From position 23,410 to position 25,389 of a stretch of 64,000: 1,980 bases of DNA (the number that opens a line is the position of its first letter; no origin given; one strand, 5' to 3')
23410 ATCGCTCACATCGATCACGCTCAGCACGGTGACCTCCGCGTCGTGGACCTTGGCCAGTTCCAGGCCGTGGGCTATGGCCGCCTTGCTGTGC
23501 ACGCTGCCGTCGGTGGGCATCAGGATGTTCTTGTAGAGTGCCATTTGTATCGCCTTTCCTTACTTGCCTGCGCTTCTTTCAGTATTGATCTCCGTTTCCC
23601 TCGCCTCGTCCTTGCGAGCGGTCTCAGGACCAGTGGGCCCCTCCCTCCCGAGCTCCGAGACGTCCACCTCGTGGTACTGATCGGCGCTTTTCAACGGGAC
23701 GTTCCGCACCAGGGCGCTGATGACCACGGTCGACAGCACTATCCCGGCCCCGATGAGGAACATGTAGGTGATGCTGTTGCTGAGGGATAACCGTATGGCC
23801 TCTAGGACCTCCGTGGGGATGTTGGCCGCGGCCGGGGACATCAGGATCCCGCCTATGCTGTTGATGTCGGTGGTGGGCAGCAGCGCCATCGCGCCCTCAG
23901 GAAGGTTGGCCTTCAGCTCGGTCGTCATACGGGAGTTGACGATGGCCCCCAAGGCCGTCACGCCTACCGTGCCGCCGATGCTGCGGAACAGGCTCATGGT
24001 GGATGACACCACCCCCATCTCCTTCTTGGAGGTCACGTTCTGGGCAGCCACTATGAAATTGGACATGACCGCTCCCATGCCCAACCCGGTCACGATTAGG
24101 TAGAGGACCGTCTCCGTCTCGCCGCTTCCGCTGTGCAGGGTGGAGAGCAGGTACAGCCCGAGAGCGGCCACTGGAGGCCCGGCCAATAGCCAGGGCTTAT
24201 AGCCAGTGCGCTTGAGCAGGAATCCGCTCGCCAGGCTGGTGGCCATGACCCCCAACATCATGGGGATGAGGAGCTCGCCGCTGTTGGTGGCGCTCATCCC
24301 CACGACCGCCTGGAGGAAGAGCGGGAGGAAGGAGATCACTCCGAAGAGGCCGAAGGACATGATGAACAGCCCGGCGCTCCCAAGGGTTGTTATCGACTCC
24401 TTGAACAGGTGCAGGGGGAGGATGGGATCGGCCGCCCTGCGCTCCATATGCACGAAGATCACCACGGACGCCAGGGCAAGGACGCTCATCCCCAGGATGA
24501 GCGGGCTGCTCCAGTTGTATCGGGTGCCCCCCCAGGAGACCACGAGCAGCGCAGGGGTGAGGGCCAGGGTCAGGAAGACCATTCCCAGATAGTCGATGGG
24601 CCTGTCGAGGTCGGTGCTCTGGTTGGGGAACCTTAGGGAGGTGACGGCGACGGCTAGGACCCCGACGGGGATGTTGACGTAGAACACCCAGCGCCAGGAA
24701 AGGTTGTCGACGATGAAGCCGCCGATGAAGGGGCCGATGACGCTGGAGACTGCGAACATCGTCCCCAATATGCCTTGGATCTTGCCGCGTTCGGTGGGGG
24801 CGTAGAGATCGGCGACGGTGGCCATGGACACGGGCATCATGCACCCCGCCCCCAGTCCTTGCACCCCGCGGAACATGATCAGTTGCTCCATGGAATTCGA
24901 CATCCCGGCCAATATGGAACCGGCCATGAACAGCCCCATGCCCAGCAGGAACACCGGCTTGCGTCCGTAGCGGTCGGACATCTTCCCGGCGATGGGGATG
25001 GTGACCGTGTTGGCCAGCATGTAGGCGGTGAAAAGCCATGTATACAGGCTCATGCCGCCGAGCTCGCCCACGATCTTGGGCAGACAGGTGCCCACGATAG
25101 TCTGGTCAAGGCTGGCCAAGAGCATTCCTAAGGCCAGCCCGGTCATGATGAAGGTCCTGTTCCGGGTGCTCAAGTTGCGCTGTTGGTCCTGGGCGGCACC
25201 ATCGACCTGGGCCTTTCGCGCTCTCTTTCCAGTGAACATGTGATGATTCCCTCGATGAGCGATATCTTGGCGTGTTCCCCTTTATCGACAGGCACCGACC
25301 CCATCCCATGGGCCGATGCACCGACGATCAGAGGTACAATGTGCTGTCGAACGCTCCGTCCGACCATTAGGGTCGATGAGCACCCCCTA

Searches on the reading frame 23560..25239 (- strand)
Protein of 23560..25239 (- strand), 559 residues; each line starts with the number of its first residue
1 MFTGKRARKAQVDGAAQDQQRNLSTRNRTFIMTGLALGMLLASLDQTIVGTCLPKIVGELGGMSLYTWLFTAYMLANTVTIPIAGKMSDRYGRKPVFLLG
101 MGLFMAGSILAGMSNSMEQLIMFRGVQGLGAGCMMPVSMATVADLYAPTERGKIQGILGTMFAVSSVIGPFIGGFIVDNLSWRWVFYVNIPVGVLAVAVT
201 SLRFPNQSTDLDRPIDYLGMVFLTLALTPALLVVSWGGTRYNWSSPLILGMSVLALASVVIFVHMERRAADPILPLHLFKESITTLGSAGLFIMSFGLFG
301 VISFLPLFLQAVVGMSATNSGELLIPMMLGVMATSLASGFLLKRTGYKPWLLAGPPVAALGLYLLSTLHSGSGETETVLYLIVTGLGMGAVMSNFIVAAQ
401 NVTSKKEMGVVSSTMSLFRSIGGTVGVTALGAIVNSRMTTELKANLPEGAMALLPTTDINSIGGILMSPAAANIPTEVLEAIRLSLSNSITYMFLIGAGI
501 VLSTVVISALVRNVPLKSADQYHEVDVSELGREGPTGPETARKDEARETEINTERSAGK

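Call 53: search_protein_families(library=ncbifam, proteins=[window:23560-25239:-], max_evalue=1e-10)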
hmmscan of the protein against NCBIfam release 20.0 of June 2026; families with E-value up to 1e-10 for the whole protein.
window:23560-25239:- (559 aa): 54 families (the best 25 are shown)
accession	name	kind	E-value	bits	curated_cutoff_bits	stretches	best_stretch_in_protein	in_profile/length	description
TIGR00711.1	efflux_EmrB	subfamily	1.8e-88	297.4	230.2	1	31-508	3-482/485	DHA2 family efflux MFS transporter permease subunit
NF000095.1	tet_MFS_OtrB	exception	7.6e-72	242.6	999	1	14-434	10-437/563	oxytetracycline resistance efflux MFS transporter OtrB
NF000009.1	tet_MFS_Tcr3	exception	3.5e-68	230.4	1000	1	26-468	27-475/512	tetracycline efflux MFS transporter Tcr3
NF040895.2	MFS_effux_SdrM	equivalog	1.8e-55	188.8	550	1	29-436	5-406/441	multidrug efflux MFS transporter SdrM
NF000391.1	EmrB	exception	4.6e-48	164.1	925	1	24-434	5-418/501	multidrug efflux MFS transporter permease subunit EmrB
NF000025.1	MFS_efflux_tcmA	exception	5.7e-45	154.1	999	1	32-511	28-507/538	tetracenomycin C efflux MFS transporter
NF007799.0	PRK10504.1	subfamily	1.3e-41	143.1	426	1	34-440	14-423/471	multidrug transporter subunit MdtD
NF000031.1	MFS_efflux_LmrA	exception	5.8e-36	124.2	850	1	24-433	25-436/484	lincomycin efflux MFS transporter Lmr(A)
NF033896.2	MFS_LfrA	equivalog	6e-32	110.9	825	1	25-507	14-497/504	efflux MFS transporter LfrA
NF012169.0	qepA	equivalog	6.7e-31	107.5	1075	1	20-513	11-504/511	fluoroquinolone efflux MFS transporter QepA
NF011571.1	PRK14995.1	subfamily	9.6e-30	103.8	701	1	39-501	15-478/493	SmvA family efflux MFS transporter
TIGR00710.1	efflux_Bcr_CflA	subfamily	3.8e-29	102.3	200.9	1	35-206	10-182/385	Bcr/CflA family efflux MFS transporter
NF000089.1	qac_MFS_AB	exception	5.1e-29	101.4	900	1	25-499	14-491/514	QacA/B family quaternary ammonium compound efflux MFS transporter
TIGR00880.1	2_A_01_02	superfamily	2.3e-28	99.1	131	1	67-204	1-138/141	multidrug resistance protein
NF000060.1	MFS_efflux_LmrB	exception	1e-27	97.1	800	1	31-426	18-415/479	lincomycin efflux MFS transporter Lmr(B)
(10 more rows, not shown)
